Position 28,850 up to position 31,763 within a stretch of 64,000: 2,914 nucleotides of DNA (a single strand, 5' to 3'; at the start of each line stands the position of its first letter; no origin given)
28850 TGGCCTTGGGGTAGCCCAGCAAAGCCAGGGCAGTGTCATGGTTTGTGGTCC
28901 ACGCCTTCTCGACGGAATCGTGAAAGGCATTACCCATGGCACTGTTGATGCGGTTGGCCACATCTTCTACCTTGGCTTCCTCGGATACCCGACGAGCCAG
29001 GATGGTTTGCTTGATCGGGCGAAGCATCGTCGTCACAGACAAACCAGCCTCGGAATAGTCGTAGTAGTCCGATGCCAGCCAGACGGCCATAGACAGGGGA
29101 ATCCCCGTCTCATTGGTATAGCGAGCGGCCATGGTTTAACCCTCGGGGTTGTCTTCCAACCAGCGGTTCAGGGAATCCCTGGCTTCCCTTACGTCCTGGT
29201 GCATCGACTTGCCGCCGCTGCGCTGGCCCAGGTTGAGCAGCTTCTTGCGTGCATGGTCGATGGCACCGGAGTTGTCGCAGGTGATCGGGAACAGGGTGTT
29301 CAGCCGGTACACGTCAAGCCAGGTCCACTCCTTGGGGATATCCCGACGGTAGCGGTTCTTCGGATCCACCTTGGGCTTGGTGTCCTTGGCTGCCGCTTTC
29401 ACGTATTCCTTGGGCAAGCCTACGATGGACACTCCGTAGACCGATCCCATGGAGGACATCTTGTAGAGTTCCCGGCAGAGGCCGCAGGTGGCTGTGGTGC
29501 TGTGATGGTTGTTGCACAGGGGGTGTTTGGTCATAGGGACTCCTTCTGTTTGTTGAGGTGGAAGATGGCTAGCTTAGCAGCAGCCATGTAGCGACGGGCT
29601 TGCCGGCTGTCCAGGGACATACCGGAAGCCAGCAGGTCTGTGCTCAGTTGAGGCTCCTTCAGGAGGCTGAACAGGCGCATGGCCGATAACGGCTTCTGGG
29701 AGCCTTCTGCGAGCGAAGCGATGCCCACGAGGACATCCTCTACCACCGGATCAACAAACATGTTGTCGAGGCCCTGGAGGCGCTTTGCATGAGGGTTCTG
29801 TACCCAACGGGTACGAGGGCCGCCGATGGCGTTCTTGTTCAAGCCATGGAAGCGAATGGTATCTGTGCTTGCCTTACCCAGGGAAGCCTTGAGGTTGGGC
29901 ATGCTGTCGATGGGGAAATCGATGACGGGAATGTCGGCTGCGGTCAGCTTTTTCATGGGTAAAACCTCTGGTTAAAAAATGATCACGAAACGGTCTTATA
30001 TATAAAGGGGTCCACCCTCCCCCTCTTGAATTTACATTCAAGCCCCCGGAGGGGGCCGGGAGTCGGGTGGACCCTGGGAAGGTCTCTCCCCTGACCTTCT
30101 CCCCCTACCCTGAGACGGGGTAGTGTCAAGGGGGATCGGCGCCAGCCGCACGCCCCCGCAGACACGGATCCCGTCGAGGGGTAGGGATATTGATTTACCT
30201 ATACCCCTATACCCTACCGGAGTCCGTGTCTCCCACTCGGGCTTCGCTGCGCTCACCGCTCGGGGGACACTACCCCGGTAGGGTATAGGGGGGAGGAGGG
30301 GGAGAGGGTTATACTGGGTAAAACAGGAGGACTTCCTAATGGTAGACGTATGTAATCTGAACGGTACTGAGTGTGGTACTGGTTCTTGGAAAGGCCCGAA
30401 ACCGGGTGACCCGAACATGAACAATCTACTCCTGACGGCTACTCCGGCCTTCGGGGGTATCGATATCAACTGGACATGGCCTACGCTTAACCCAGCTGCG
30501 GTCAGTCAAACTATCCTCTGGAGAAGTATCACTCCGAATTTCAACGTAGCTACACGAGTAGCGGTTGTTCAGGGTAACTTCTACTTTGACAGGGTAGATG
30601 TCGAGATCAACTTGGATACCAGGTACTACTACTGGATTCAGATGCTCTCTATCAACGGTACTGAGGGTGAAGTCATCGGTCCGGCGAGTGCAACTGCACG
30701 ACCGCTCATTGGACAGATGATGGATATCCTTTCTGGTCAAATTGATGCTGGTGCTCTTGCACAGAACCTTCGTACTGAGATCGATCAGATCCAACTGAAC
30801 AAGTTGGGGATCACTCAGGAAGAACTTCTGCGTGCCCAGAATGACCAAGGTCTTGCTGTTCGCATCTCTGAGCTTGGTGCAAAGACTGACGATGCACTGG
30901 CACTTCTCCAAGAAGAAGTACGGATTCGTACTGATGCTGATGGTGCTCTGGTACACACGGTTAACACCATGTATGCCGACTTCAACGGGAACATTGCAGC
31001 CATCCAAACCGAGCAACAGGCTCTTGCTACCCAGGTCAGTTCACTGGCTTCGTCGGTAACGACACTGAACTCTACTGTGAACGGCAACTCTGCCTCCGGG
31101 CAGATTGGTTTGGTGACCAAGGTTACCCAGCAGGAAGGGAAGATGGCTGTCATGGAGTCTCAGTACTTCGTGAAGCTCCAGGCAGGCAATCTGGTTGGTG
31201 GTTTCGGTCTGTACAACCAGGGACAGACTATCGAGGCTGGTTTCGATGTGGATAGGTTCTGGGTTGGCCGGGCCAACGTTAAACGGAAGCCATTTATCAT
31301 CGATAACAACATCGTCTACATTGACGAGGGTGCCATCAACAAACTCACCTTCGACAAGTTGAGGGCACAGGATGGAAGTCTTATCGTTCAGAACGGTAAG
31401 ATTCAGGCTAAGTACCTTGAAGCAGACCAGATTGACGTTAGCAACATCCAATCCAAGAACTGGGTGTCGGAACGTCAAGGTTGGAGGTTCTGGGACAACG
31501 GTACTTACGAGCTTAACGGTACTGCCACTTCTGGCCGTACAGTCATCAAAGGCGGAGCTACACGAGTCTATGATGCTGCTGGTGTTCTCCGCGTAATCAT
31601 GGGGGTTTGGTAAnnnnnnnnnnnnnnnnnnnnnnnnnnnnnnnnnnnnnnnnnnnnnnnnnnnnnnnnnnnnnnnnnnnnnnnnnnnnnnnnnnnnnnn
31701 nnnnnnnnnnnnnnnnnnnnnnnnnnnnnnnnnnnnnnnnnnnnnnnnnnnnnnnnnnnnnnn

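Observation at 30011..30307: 300-bp GC-rich nested inverted-repeat structure between divergent replication and tail modules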

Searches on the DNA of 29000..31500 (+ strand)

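Call 4: search_rna_families(source=window, start=29000, end=31500, threshold=evalue, max_evalue=10, show_alignments=2)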
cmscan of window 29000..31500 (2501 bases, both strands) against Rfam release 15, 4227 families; matches with E-value up to 10: 4.
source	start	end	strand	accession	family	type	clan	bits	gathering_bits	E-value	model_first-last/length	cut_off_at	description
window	30208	30287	+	RF04240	mir-4716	Gene; miRNA;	-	20.9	76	0.47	1-84/84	no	mir-4716 microRNA precursor family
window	30206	30289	-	RF03699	mir-729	Gene; miRNA;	-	20.6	61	1.1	1-87/87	no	mir-729 microRNA precursor family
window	29212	29325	-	RF00223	IRES_Bip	Cis-reg; IRES;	-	18.5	40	0.0084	1-263/263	no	bip internal ribosome entry site (IRES)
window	30135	30293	-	RF00562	SNORA49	Gene; snRNA; snoRNA; HACA-box;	-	17.4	35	2.3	1-133/133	no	Small nucleolar RNA SNORA49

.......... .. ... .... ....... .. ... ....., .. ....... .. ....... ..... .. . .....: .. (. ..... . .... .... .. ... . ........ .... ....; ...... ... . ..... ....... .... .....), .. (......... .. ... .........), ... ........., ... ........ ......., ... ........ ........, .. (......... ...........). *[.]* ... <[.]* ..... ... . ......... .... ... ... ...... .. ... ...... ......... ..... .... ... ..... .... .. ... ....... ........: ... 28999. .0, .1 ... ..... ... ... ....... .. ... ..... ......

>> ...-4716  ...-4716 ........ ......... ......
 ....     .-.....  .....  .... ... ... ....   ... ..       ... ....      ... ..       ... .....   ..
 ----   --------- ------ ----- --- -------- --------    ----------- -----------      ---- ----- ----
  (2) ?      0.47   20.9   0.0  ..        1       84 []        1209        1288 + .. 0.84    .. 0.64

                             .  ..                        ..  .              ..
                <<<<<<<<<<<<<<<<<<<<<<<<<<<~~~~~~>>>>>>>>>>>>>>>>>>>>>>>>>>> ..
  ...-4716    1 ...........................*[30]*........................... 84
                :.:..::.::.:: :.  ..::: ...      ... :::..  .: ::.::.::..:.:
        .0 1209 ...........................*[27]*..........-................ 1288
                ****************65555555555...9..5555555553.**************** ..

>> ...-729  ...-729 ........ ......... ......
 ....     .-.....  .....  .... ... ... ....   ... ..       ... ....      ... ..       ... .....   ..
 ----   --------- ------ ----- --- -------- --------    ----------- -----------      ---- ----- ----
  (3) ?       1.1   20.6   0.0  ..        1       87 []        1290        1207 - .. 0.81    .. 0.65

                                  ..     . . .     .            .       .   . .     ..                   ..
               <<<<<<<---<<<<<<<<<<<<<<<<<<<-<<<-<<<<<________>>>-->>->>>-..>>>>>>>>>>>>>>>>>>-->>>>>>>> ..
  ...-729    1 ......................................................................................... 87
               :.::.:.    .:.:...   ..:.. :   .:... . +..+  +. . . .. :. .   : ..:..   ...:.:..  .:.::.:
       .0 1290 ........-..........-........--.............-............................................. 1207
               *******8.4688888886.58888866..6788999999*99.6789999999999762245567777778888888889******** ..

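Call 5: search_dna_similar(query=window:29500-30800:+, collection=phages, mode=distant, max_rows=30)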
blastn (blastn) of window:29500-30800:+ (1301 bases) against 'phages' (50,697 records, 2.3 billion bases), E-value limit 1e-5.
Records with a match: 80; places in all: 82; records where one place covers at least 80% of the query: 47.
Best place of each record, by identity: 95-99% 5; 90-95% 4; 60-80% 71.
By first word of the organism name: Pseudomonas 78; Photobacterium 2.
By host as written in the record: Pseudomonas aeruginosa 35; Pseudomonas aeruginosa ATCC 27853 10; Pseudomonas aeruginosa PAO1 10; Pseudomonas sp. 4; - 4; Pseudomonas aeruginosa ATCC27853 3; Pseduomonas aeruginosa 2; Photobacterium damselae 2; and 8 more.
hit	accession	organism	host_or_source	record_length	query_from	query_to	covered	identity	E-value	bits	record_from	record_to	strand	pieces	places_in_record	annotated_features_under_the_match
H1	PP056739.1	Pseudomonas phage Ka3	Pseudomonas aeruginosa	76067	1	1301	100%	98.3%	0e+0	2248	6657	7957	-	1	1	tail fiber protein | hypothetical protein (x2)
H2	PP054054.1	Pseudomonas phage Ka4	Pseudomonas aeruginosa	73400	1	1301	100%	98.3%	0e+0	2248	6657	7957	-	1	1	tail fiber protein | hypothetical protein (x2)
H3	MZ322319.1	Pseudomonas phage vB_Pae-PA152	Pseudomonas aeruginosa ATCC 27853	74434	1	1301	100%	98.2%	0e+0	2243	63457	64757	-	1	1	putative tail fiber | hypothetical protein (x2)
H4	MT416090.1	Pseudomonas phage vB_Pae_AM.P2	Pseudomonas aeruginosa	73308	1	1301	100%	98.2%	0e+0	2239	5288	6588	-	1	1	DUF1983 containing putative tail fiber protein | hypothetical protein (x2)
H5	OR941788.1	Pseudomonas phage PJNP053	Pseudomonas aeruginosa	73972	1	1301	100%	96.3%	0e+0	2131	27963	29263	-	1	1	putative role in phage attachment | hypothetical protein (x2)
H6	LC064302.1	Pseudomonas phage KPP21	Pseduomonas aeruginosa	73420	1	1301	100%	94.5%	0e+0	2027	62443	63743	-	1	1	hypothetical protein (x3)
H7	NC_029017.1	Pseudomonas phage KPP21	Pseduomonas aeruginosa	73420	1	1301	100%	94.5%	0e+0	2027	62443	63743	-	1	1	tail fiber protein | hypothetical protein (x2)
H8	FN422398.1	Pseudomonas phage LUZ7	Pseudomonas aeruginosa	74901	1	1301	100%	91.2%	0e+0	1826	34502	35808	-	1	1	hypothetical protein (x3)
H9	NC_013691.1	Pseudomonas phage LUZ7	Pseudomonas aeruginosa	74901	1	1301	100%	91.2%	0e+0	1826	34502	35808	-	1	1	tail fiber protein | hypothetical protein (x2)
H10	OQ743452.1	Pseudomonas phage PaVOB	Pseudomonas aeruginosa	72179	53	1301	96%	67.3%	2e-81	309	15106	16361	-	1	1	hypothetical protein (x4)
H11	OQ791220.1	Pseudomonas phage PaVOA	Pseudomonas aeruginosa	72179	53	1301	96%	67.3%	2e-81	309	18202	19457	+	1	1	hypothetical protein (x4)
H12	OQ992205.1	Pseudomonas phage vB_PaeP_YL2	Pseudomonas aeruginosa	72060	53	1301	96%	67.3%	2e-81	309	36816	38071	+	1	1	tail fiber protein | hypothetical protein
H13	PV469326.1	Pseudomonas phage Ps1.JH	Pseudomonas aeruginosa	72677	53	1301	96%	67.2%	6e-81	307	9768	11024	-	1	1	tail fiber protein | hypothetical protein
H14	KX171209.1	Pseudomonas phage vB_Pae575P-3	Pseudomonas sp.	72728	53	1301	96%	66.9%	5e-76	291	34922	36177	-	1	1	tail fiber protein | hypothetical protein | ribosome_binding_site (x2)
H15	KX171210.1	Pseudomonas phage vB_Pae1396P-5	Pseudomonas sp.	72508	53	1301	96%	66.9%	5e-76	291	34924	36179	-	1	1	tail fiber protein | hypothetical protein | ribosome_binding_site (x2)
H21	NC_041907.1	Pseudomonas phage PA26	Pseudomonas aeruginosa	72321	53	1301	96%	66.9%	2e-75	290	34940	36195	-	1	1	tail fiber protein | hypothetical protein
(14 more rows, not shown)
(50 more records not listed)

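Call 8: get_annotated_region(hit=H9, flank=3000)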
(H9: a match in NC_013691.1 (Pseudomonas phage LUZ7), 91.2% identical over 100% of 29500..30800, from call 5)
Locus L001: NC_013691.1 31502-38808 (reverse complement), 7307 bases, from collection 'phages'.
description: Pseudomonas phage LUZ7, complete genome.
organism: Pseudomonas phage LUZ7 (NCBI taxid 655097)
taxonomy: Viruses; Duplodnaviria; Heunggongvirae; Uroviricota; Caudoviricetes; Schitoviridae; Migulavirinae; Luzseptimavirus; Luzseptimavirus LUZ7
host: Pseudomonas aeruginosa; source: Hospital waste sample; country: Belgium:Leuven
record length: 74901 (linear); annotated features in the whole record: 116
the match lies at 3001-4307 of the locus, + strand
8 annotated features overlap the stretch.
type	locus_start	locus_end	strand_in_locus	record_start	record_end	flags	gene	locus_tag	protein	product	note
CDS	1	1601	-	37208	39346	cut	-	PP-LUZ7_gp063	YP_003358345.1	DNA primase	-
CDS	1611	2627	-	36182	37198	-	-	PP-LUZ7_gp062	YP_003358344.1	exonuclease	-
CDS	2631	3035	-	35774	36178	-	-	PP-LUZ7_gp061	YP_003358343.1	hypothetical protein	ORF61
CDS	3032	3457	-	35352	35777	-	-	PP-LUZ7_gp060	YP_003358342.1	hypothetical protein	ORF60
CDS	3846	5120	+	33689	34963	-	-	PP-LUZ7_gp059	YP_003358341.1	tail fiber protein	ORF59; Putative role in phage attachment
CDS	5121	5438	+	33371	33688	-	-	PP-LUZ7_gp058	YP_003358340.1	hypothetical protein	ORF58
CDS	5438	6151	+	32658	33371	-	-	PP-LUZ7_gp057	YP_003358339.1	hypothetical protein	ORF57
CDS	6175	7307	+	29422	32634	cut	-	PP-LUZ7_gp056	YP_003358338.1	tail fiber protein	ORF56; Putative tail fiber protein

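Call 9: get_annotated_region(hit=H21, flank=3000)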
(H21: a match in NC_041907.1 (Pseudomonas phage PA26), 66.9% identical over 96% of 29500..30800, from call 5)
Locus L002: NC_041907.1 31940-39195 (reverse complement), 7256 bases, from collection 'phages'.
description: Pseudomonas phage PA26, complete genome.
organism: Pseudomonas phage PA26 (NCBI taxid 1204542)
taxonomy: Viruses; Duplodnaviria; Heunggongvirae; Uroviricota; Caudoviricetes; Schitoviridae; Migulavirinae; Litunavirus; Litunavirus PA26
host: Pseudomonas aeruginosa; source: reservoir water; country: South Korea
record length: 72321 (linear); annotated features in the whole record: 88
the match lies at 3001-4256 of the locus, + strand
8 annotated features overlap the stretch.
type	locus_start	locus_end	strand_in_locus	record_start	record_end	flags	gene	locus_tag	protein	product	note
CDS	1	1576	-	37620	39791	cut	-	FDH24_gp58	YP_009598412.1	DNA primase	N4 gp43-like protein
CDS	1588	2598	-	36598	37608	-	-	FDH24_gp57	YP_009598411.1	exonuclease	N4 gp42-like protein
CDS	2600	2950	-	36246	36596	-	-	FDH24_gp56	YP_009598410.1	hypothetical protein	-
CDS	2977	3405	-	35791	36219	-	-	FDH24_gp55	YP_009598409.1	hypothetical protein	-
CDS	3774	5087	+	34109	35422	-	-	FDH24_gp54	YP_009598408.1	tail fiber protein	-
CDS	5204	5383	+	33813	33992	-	-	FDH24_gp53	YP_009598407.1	hypothetical protein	-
CDS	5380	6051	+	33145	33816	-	-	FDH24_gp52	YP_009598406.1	hypothetical protein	-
CDS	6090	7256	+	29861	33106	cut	-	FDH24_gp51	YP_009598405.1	tail fiber protein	-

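Call 72: search_rna_families(sources=[L010, L012, L017, L026, L013, L022], threshold=evalue, max_evalue=0.1)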
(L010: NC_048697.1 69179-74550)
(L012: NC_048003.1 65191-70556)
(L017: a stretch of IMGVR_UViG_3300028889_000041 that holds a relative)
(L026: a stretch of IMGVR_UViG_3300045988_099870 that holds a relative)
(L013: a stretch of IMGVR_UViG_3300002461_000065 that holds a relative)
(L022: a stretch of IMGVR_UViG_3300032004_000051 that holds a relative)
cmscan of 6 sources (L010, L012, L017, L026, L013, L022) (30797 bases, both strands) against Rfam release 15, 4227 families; matches with E-value up to 0.1: 0.
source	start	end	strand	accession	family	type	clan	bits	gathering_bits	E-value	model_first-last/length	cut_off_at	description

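Call 73: get_annotated_region(hit=H1, flank=200)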
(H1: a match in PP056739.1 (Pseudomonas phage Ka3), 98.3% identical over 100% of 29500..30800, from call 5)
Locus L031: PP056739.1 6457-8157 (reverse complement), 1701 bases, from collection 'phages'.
description: Pseudomonas phage Ka3, complete genome.
organism: Pseudomonas phage Ka3 (NCBI taxid 3110778)
taxonomy: Viruses; Duplodnaviria; Heunggongvirae; Uroviricota; Caudoviricetes; Schitoviridae; Migulavirinae; Luzseptimavirus
host: Pseudomonas aeruginosa; source: Kazan waste water; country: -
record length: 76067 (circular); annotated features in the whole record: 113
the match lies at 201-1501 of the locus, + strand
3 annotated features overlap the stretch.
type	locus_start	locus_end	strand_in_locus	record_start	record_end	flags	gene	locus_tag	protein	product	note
CDS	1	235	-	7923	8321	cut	-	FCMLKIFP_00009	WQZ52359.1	hypothetical protein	-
CDS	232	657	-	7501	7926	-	-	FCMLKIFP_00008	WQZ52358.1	hypothetical protein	-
CDS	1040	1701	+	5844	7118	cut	-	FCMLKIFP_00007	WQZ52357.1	tail fiber protein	-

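Call 74: get_annotated_region(hit=H4, flank=200)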
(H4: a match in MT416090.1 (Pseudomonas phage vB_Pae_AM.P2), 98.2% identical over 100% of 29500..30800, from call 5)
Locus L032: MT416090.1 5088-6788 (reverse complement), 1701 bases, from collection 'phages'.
description: Pseudomonas phage vB_Pae_AM.P2, complete genome.
organism: Pseudomonas phage vB_Pae_AM.P2 (NCBI taxid 2731695)
taxonomy: Viruses; Duplodnaviria; Heunggongvirae; Uroviricota; Caudoviricetes; Schitoviridae; Migulavirinae; Luzseptimavirus; Luzseptimavirus KPP21
host: Pseudomonas aeruginosa; source: sewage wastewater; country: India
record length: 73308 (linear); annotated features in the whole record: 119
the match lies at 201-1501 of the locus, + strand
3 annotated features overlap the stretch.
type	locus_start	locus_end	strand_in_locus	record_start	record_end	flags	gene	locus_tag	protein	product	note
CDS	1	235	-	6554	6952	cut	-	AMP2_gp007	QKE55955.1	hypothetical protein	-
CDS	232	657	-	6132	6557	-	-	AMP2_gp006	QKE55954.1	hypothetical protein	-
CDS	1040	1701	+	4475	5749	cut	-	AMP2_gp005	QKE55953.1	DUF1983 containing putative tail fiber protein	-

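Call 75: get_annotated_region(hit=H5, flank=200)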
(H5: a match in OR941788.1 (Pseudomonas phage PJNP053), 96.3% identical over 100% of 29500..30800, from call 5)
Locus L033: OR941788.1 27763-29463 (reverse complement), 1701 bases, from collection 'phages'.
description: Pseudomonas phage PJNP053, complete genome.
organism: Pseudomonas phage PJNP053 (NCBI taxid 3108095)
taxonomy: Viruses; Duplodnaviria; Heunggongvirae; Uroviricota; Caudoviricetes; Schitoviridae; Migulavirinae; Luzseptimavirus
host: Pseudomonas aeruginosa; source: wastewater; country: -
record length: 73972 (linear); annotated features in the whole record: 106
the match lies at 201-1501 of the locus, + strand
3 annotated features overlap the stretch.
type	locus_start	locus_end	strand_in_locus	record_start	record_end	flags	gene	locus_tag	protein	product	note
CDS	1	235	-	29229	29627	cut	-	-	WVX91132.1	hypothetical protein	-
CDS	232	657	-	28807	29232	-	-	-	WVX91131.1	hypothetical protein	-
CDS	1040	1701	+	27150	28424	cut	-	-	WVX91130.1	putative role in phage attachment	-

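Call 76: get_annotated_region(hit=H3, flank=200)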
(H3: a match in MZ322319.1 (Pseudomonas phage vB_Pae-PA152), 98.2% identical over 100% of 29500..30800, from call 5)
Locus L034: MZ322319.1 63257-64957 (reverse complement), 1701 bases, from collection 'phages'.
description: Pseudomonas phage vB_Pae-PA152, complete genome.
organism: Pseudomonas phage vB_Pae-PA152 (NCBI taxid 2851029)
taxonomy: Viruses; Duplodnaviria; Heunggongvirae; Uroviricota; Caudoviricetes; Schitoviridae; Migulavirinae; Luzseptimavirus
host: Pseudomonas aeruginosa ATCC 27853; source: Drain water; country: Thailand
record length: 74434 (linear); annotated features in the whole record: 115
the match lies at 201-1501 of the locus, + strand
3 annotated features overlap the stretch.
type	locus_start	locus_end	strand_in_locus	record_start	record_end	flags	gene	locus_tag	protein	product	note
CDS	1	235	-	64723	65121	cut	-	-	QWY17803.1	hypothetical protein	-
CDS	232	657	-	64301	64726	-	-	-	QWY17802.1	hypothetical protein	-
CDS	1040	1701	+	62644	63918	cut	-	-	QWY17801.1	putative tail fiber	-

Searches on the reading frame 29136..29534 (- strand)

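Call 32: search_protein_families(library=pfam, proteins=[window:29136-29534:-], max_evalue=1)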
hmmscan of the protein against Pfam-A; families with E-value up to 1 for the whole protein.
window:29136-29534:- (132 aa): 2 families
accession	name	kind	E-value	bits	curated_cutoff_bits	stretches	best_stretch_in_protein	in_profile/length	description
PF02914.21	DDE_2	-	0.0019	18.4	23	1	67-127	31-91/221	Bacteriophage Mu transposase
PF23475.1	zf-Tbcl_FmdE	-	0.085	12.8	23.2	1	9-27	2-20/35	FmdE treble clef zinc finger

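Call 33: search_protein_families(library=phrogs, proteins=[window:29136-29534:-], max_evalue=0.01)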
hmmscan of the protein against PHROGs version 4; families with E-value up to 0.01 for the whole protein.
window:29136-29534:- (132 aa): 3 families
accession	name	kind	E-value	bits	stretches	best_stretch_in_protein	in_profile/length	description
phrog_2452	-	unknown function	1.1e-49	170.6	1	1-131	101-218/235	-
phrog_17613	-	other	2.6e-06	28.5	1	54-125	166-236/246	ATPase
phrog_13223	-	unknown function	8.9e-06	26.5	1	57-126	170-234/243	-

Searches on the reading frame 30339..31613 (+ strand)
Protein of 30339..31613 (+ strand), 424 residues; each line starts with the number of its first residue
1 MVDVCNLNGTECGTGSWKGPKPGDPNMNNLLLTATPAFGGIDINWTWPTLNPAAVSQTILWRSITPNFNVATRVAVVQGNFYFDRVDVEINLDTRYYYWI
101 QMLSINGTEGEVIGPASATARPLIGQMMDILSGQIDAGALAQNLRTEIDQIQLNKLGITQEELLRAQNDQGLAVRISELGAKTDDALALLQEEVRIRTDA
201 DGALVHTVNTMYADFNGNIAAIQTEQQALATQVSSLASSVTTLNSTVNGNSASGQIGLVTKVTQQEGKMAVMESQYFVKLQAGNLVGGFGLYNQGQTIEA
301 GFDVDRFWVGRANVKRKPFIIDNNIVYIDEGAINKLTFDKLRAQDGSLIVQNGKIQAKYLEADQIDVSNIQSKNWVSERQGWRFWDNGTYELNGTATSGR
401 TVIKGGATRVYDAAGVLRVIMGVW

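Call 32: search_protein_families(library=pfam, proteins=[window:30339-31613:+], max_evalue=1)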
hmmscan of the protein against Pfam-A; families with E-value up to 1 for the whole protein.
window:30339-31613:+ (424 aa): 5 families
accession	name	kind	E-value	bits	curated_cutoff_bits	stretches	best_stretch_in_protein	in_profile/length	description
PF09327.17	Phage_Tail_Tip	-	2.1e-06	28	22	1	276-403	20-135/139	Bacteriophage tail tip fiber protein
PF05478.16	Prominin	-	0.054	12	34.3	1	134-253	608-713/799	Prominin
PF09340.15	NuA4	-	0.14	12.5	25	1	261-295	15-50/78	Histone acetyltransferase subunit NuA4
PF14712.11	Snapin_Pallidin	-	0.18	12.7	29.6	1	205-248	8-51/89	Snapin/Pallidin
PF07921.17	Fibritin_C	-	0.2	12.3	21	0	222-258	8-48/93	Fibritin C-terminal region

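Call 33: search_protein_families(library=phrogs, proteins=[window:30339-31613:+], max_evalue=0.01)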
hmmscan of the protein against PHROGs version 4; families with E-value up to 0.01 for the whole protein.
window:30339-31613:+ (424 aa): 11 families
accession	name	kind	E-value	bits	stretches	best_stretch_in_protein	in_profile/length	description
phrog_496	-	tail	1.3e-134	451.6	1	5-422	235-620/769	tail fiber protein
phrog_31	-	tail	3.8e-23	82.3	1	23-419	966-1297/1565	central tail fiber J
phrog_2589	-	tail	4.5e-21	74.1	2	174-422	3383-3608/3686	tail protein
phrog_19394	-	tail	2.9e-15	56.6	1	31-160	90-213/999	tail fiber protein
phrog_5269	-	unknown function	5.2e-12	46.3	1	218-400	189-361/564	-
phrog_37064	-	tail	3e-10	39.5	1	34-159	99-220/1491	tail fiber protein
phrog_2148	-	tail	1.4e-09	37.9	1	21-264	442-658/901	tail fiber protein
phrog_11678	-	unknown function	7.5e-09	34.4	1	218-424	2037-2223/2223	-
phrog_5616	-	tail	0.00019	20.9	1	134-348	638-859/873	tail fiber protein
phrog_18217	-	unknown function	0.0005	20.9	0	370-398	3-31/216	-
phrog_10903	-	unknown function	0.0035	16.7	0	111-275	488-663/954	-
